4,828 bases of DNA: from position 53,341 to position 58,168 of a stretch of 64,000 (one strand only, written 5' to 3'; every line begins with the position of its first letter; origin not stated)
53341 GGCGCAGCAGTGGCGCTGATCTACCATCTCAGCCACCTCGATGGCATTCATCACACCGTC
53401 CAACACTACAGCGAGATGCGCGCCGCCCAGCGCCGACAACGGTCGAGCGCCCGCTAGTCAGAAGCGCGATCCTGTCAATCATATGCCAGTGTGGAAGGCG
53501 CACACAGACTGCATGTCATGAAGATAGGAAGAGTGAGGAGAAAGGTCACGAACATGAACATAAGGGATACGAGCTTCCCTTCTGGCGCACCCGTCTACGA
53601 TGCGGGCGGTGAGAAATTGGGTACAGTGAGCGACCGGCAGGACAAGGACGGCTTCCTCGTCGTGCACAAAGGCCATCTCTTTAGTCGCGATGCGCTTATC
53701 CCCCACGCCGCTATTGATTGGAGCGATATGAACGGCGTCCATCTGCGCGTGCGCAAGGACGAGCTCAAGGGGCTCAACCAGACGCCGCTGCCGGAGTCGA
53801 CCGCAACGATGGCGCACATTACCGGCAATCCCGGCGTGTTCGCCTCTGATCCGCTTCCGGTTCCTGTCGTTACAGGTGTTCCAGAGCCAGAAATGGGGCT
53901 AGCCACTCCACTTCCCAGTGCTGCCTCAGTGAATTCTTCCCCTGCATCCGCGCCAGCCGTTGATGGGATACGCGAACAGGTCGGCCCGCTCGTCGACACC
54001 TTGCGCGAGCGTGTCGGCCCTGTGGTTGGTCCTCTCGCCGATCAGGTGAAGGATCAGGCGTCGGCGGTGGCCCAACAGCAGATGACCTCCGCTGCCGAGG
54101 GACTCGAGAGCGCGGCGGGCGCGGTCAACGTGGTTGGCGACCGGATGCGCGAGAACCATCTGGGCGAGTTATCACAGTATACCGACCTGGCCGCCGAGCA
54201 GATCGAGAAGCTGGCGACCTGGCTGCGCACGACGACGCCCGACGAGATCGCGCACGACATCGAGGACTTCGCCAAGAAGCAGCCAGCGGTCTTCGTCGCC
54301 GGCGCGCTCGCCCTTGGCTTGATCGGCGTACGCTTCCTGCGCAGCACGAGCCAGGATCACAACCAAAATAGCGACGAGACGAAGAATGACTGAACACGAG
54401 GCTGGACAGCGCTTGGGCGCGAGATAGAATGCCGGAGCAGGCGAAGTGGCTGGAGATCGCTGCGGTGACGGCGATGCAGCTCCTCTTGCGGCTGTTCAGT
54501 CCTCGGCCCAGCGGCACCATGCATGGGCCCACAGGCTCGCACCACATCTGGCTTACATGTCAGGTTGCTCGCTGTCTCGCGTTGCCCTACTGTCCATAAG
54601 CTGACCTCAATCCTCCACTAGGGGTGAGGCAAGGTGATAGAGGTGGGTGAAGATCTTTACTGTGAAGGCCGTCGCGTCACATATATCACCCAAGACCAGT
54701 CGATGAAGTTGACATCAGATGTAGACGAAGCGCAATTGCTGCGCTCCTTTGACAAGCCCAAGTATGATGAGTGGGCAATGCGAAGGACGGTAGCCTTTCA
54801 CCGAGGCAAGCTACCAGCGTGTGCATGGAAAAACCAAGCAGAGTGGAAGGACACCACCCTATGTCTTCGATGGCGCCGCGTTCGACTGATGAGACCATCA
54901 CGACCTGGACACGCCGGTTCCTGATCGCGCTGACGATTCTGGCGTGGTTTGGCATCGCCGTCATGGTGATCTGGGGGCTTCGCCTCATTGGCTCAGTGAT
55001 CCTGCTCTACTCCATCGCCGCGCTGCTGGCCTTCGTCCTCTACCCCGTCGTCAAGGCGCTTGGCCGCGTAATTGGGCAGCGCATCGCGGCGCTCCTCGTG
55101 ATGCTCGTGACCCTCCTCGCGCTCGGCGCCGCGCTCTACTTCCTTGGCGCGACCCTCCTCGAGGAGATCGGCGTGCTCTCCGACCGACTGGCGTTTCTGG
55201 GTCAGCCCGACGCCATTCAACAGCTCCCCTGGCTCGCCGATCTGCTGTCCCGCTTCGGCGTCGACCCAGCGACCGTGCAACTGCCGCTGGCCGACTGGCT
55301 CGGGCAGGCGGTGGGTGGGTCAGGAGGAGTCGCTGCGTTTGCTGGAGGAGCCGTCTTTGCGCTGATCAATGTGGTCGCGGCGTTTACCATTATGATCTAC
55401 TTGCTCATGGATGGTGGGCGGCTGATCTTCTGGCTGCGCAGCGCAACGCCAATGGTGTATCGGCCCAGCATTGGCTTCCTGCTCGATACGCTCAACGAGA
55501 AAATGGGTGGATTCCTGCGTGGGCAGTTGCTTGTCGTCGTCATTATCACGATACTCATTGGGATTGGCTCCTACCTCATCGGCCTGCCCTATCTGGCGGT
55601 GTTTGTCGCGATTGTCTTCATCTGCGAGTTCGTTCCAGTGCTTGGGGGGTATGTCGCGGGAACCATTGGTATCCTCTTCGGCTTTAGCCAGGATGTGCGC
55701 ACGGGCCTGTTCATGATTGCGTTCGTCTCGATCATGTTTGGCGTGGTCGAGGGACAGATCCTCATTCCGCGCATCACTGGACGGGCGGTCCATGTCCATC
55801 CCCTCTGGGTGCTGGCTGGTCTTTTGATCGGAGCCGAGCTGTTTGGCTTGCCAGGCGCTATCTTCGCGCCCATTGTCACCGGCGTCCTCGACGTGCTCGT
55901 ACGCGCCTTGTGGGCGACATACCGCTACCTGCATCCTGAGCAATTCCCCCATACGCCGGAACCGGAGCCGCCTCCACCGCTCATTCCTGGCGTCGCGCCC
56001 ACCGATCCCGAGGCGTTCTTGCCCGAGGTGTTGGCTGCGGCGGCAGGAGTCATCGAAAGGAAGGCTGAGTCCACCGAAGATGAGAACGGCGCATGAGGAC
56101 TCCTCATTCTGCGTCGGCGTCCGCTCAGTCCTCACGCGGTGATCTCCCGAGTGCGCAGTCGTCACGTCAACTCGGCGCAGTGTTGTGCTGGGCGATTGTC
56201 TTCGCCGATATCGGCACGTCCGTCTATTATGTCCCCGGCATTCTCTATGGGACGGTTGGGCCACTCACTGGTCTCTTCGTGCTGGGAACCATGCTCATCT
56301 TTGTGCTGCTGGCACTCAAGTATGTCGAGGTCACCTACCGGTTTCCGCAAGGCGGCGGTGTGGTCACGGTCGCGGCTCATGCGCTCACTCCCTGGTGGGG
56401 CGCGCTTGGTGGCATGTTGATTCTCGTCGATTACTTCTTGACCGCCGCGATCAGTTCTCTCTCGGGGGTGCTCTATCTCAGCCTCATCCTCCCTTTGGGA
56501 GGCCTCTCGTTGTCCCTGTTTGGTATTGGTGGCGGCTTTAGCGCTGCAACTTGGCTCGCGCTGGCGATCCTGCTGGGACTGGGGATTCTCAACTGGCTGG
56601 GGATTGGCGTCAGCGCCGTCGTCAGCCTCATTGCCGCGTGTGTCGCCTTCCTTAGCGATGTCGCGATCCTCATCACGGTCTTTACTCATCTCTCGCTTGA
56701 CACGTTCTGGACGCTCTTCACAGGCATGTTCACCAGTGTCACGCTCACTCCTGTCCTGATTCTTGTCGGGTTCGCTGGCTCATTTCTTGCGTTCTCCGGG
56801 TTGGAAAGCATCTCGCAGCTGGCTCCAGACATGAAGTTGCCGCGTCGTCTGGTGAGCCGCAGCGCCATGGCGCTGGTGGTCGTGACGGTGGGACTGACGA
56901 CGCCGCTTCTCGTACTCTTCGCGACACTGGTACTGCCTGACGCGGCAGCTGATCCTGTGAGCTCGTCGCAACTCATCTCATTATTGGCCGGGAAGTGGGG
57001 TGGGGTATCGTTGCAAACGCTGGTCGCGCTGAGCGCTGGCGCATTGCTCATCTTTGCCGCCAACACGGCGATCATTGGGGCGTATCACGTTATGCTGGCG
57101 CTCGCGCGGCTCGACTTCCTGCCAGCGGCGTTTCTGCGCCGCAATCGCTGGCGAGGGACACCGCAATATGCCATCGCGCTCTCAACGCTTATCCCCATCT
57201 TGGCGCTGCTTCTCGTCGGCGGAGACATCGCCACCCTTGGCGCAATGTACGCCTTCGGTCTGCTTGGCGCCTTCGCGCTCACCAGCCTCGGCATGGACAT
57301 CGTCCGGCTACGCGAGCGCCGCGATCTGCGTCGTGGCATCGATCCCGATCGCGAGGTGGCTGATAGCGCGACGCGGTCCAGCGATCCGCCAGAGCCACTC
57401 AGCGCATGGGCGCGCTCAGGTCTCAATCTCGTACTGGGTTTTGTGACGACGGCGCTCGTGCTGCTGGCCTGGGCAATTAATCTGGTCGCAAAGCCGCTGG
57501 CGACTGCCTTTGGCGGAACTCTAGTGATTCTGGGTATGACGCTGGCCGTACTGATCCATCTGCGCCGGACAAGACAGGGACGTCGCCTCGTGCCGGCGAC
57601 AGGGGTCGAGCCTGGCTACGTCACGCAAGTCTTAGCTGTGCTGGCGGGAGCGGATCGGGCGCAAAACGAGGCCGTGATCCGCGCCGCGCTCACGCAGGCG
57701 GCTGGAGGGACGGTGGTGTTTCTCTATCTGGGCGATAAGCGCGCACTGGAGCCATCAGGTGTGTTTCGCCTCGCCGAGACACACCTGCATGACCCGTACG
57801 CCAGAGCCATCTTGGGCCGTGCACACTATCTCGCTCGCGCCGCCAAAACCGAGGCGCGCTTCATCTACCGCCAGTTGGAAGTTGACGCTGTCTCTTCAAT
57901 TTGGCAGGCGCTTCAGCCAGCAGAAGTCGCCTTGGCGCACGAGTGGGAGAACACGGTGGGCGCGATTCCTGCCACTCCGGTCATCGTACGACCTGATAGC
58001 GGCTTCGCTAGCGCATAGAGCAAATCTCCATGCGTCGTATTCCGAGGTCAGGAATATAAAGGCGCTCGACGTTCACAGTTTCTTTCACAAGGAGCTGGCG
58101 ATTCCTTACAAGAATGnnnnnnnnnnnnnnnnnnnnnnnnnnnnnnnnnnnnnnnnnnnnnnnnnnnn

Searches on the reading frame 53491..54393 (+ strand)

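Call 82: search_protein_families(library=pfam, proteins=[window:53491-54393:+], max_evalue=0.01)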
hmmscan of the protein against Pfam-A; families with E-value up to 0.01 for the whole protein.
window:53491-54393:+ (300 aa): 2 families
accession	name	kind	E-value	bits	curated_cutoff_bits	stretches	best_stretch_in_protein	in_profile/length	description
PF05239.21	PRC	-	0.00093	19.6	21.2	1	31-76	10-60/78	PRC-barrel domain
PF01442.23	Apolipoprotein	-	0.0015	18.7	90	1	154-245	98-185/190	Apolipoprotein A1/A4/E domain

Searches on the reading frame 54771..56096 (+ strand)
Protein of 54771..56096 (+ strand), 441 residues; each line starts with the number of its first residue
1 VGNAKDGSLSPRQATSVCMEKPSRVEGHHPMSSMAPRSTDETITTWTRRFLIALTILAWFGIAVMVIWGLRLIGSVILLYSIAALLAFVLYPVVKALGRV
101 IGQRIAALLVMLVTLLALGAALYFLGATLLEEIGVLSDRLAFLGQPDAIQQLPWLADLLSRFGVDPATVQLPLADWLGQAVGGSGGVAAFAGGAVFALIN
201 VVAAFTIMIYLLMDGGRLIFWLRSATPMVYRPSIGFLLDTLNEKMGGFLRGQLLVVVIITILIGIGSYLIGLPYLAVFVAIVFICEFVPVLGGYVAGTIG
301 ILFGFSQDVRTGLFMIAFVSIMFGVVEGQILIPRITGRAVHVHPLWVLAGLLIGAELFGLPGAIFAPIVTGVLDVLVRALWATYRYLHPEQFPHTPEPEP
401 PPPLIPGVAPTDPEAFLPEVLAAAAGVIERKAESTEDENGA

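Call 82: search_protein_families(library=pfam, proteins=[window:54771-56096:+], max_evalue=0.01)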
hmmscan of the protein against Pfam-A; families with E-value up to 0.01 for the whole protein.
window:54771-56096:+ (441 aa): 1 family
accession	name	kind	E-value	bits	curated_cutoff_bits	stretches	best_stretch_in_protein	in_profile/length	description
PF01594.21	AI-2E_transport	-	5e-36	125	34.3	1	54-379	2-325/327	AI-2E family transporter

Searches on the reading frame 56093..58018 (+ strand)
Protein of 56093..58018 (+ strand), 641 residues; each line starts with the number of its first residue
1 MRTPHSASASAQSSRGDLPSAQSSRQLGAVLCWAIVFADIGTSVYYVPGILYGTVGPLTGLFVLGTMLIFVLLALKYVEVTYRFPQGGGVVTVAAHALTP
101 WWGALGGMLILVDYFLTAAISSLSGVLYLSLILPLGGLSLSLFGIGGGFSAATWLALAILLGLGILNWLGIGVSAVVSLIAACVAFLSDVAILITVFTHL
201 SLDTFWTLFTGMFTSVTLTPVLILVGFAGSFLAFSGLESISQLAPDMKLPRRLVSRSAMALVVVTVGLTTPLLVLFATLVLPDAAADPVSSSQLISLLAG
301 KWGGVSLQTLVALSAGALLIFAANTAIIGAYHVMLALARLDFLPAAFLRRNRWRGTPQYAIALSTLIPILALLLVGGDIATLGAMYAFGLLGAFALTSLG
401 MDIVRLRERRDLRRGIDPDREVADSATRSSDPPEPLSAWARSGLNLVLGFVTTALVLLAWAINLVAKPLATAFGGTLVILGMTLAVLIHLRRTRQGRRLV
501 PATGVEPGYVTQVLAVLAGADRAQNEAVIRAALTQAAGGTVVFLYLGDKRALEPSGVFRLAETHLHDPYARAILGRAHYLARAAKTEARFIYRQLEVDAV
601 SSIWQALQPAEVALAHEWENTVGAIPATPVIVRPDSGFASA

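Call 82: search_protein_families(library=pfam, proteins=[window:56093-58018:+], max_evalue=0.01)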
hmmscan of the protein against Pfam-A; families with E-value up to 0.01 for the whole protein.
window:56093-58018:+ (641 aa): 2 families
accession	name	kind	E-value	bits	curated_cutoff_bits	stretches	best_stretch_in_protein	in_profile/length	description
PF13520.12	AA_permease_2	-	1.2e-25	90.8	27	1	35-431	9-383/427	Amino acid permease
PF00324.27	AA_permease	-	4.6e-14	52.4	24.6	1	40-392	11-369/470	Amino acid permease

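Call 93: find_encoding_contigs(protein=window:56093-58018:+, flank=4000, max_places=4)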
Protein window:56093-58018:+ (641 aa): 2 contigs read that carry it; 2 places shown.
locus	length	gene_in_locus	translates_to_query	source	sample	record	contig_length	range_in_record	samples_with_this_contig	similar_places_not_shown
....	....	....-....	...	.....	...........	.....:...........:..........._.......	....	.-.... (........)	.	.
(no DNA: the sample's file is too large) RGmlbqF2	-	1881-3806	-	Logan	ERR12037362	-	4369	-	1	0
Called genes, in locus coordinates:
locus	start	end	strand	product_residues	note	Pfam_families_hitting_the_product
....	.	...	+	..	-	?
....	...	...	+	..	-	-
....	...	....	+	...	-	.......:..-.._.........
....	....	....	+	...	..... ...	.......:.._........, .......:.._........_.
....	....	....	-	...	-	?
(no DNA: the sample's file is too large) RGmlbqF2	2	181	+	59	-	?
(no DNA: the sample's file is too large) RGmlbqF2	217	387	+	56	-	-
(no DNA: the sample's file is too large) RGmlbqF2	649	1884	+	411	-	PF01594:AI-2E_transport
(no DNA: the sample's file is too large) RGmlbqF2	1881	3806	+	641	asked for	PF00324:AA_permease, PF13520:AA_permease_2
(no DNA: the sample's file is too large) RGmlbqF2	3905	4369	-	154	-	?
